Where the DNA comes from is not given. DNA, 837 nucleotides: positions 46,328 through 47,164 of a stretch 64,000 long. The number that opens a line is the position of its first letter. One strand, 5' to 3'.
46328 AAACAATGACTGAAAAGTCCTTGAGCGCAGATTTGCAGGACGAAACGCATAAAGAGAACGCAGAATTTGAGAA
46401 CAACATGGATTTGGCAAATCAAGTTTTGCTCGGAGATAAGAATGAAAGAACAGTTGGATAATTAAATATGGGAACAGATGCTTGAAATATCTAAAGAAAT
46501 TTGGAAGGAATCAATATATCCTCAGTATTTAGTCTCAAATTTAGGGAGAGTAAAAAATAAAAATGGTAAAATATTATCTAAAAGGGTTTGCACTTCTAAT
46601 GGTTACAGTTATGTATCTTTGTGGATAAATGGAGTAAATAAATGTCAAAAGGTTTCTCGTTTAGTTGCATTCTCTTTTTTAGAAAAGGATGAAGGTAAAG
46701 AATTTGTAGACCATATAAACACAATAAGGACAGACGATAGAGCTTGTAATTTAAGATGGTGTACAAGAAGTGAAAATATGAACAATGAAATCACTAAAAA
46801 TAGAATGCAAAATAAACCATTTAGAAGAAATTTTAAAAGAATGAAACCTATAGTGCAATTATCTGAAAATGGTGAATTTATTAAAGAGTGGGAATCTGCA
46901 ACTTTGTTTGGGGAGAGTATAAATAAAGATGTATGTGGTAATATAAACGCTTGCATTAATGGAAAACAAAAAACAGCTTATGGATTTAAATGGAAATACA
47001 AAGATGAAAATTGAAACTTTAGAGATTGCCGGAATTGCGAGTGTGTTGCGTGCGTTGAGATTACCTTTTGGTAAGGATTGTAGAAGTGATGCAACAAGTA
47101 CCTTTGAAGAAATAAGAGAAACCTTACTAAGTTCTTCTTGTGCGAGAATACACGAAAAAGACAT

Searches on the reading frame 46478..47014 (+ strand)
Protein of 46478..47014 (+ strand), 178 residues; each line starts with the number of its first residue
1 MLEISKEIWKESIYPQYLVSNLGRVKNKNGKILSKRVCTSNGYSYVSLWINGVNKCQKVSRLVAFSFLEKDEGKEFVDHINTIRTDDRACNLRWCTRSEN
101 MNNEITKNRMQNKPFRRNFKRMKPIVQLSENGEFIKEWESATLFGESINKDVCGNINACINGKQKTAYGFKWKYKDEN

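Call 78: search_protein_families(library=pfam, proteins=[window:46478-47014:+], max_evalue=0.001)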
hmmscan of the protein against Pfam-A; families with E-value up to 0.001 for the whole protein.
window:46478-47014:+ (178 aa): 2 families
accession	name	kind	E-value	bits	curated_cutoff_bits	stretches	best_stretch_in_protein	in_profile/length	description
PF13392.12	HNH_3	-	5.4e-08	32.8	24.8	1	74-101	18-45/46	HNH endonuclease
PF07463.16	NUMOD4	-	7.1e-07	29.8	23.4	1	8-49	2-49/49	NUMOD4 motif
